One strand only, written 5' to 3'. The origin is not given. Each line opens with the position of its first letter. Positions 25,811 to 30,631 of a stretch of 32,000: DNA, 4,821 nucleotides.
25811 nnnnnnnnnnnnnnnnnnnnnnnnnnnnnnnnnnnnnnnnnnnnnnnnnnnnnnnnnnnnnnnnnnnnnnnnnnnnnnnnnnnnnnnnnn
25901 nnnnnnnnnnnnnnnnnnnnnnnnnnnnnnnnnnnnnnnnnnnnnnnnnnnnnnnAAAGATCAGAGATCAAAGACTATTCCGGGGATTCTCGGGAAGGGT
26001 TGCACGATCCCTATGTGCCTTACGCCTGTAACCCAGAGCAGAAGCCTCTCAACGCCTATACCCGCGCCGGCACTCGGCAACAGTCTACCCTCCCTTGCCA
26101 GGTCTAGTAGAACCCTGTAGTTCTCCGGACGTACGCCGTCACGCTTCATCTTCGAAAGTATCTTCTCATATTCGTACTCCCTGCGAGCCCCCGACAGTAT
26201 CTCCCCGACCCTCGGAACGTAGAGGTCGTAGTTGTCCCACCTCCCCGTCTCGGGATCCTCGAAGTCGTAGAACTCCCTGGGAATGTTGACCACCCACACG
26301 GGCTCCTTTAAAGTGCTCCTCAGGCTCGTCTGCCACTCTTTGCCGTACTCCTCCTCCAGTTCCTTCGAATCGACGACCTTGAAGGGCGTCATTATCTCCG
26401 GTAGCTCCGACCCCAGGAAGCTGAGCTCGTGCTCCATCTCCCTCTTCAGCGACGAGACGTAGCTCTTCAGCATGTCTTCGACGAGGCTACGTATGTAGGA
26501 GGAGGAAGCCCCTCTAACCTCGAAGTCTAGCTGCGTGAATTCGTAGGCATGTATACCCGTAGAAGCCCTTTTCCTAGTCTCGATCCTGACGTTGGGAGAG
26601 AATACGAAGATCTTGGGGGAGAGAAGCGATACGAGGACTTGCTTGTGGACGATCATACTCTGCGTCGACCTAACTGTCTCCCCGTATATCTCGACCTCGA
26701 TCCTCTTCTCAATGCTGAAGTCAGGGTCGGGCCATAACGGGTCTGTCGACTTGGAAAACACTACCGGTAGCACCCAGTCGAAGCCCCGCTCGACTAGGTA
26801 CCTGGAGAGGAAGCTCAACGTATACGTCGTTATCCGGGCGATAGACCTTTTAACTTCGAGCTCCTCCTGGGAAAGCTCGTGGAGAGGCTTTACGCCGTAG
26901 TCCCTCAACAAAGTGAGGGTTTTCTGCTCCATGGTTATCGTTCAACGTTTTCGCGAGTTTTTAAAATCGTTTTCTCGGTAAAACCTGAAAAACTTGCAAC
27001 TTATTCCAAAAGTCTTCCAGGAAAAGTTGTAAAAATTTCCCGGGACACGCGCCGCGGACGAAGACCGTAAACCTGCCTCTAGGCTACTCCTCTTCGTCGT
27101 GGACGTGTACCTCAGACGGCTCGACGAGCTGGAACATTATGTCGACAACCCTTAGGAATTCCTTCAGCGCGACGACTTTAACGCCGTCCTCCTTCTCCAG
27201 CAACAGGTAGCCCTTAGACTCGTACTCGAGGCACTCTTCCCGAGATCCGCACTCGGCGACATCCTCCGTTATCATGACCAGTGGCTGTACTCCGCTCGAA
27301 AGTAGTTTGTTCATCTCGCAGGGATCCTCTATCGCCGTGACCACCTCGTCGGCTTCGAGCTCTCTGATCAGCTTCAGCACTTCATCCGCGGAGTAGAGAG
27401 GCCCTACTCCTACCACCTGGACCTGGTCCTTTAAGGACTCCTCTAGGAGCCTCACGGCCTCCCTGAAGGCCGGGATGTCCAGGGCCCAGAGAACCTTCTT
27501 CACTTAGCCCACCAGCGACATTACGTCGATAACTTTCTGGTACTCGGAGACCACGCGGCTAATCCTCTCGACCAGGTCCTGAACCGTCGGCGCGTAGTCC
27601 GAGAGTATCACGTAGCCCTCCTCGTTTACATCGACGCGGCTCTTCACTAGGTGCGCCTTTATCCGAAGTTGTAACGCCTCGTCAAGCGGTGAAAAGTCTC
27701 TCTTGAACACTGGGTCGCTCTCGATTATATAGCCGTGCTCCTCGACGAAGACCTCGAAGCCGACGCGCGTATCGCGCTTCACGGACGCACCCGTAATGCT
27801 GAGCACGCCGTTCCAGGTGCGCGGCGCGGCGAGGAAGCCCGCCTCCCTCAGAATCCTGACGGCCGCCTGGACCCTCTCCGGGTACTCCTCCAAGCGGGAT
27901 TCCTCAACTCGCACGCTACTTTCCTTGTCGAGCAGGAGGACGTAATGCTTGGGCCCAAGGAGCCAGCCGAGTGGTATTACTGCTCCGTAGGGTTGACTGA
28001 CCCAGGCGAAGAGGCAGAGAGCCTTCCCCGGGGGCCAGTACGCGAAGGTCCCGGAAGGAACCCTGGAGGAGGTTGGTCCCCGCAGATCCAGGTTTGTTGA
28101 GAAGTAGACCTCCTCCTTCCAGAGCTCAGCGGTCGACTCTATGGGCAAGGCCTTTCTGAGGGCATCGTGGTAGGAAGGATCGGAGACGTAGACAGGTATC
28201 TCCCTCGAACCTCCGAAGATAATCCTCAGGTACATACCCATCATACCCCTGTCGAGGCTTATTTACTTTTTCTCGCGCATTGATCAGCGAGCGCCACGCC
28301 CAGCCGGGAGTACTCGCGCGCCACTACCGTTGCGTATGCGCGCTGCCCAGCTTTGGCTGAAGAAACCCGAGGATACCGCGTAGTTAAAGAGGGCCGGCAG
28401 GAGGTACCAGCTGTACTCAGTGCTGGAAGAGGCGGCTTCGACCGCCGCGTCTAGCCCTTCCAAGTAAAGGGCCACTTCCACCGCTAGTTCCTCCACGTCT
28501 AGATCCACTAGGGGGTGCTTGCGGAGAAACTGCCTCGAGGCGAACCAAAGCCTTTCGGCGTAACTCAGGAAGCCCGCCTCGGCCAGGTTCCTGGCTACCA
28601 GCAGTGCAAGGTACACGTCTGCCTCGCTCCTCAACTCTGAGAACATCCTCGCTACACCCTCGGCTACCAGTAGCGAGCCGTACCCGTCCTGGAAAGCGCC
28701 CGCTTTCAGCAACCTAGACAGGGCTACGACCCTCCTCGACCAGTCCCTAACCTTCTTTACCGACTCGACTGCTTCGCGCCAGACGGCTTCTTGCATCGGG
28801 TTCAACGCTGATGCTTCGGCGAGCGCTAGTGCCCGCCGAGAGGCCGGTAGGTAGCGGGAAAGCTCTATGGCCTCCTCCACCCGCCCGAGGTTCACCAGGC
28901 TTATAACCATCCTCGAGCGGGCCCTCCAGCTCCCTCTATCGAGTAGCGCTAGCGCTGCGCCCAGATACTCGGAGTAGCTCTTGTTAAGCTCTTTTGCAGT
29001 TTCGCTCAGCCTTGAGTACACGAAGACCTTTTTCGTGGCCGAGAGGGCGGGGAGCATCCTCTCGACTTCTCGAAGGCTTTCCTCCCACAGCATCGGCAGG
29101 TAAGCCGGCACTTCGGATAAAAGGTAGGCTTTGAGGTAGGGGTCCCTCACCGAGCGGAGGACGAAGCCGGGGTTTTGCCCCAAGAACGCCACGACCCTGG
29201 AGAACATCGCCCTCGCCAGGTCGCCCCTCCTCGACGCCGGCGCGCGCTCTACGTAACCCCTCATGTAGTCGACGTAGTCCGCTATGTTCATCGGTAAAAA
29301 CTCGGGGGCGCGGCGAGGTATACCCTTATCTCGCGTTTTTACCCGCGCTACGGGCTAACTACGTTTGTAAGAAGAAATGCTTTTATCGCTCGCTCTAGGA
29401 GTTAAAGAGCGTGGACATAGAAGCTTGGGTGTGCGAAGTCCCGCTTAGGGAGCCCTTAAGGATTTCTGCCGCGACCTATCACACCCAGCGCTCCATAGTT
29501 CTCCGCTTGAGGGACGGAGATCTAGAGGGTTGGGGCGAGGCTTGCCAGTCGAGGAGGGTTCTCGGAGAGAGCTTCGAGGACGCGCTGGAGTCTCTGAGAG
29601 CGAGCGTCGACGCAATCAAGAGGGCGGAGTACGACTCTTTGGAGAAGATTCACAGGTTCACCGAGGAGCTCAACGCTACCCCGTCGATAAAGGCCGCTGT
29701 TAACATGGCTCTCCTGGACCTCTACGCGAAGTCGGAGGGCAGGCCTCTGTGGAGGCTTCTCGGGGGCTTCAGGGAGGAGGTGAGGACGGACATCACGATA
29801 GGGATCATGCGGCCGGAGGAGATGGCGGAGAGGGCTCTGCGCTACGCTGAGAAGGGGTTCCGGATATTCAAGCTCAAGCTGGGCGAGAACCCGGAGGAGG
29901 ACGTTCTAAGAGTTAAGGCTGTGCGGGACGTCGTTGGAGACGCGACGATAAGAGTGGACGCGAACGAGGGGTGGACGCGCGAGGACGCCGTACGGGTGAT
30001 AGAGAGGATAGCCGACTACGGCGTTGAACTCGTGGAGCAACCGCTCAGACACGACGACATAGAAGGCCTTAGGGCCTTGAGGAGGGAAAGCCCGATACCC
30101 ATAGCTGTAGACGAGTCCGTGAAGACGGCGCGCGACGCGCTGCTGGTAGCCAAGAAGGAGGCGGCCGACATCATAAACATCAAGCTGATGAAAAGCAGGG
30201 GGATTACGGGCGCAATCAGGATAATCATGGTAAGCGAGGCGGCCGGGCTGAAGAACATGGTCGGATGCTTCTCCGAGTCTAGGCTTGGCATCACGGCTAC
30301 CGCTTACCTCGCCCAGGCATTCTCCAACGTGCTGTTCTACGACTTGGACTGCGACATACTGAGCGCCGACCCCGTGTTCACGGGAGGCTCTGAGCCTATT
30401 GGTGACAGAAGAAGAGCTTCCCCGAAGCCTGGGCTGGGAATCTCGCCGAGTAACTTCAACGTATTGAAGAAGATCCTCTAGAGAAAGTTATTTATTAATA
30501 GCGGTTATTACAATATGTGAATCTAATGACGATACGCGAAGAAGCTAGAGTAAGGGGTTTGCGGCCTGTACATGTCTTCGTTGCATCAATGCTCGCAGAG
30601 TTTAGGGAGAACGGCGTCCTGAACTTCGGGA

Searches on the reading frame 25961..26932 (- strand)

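Call 74: search_protein_families(library=pfam, proteins=[window:25961-26932:-], max_evalue=0.0001)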
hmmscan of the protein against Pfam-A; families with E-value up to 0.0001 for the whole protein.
window:25961-26932:- (323 aa): 1 family
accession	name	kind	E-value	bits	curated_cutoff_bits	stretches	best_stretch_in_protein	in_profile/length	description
PF00152.25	tRNA-synt_2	-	8.6e-29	101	25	1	31-315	21-306/308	tRNA synthetases class II (D, K and N)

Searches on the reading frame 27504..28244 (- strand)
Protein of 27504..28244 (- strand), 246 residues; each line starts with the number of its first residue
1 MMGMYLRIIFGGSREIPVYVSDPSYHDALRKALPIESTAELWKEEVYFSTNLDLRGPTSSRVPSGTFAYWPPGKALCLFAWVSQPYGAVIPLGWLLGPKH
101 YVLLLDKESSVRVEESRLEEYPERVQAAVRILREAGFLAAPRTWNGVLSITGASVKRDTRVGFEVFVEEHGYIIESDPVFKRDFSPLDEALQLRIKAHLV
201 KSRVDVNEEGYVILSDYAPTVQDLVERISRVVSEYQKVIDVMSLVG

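Call 74: search_protein_families(library=pfam, proteins=[window:27504-28244:-], max_evalue=0.0001)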
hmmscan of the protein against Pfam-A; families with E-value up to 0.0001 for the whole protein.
window:27504-28244:- (246 aa): 2 families
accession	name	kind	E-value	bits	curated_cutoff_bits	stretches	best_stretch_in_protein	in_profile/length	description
PF04126.18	Cyclophil_like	-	3.6e-31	107.9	27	1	4-114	1-120/120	Cyclophilin-like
PF18050.6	Cyclophil_like2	-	2.3e-05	24.9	22.7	1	15-113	7-112/115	Cyclophilin-like family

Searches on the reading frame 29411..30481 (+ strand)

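Call 74: search_protein_families(library=pfam, proteins=[window:29411-30481:+], max_evalue=0.0001)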
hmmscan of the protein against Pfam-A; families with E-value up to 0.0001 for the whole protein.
window:29411-30481:+ (356 aa): 2 families
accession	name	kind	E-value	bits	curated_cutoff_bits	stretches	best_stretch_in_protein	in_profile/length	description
PF13378.12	MR_MLE_C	-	1.1e-53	182.6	29.4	1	137-346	1-215/219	Enolase C-terminal domain-like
PF02746.21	MR_MLE_N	-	1.1e-11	45.4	22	1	6-118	5-117/117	Mandelate racemase / muconate lactonizing enzyme, N-terminal domain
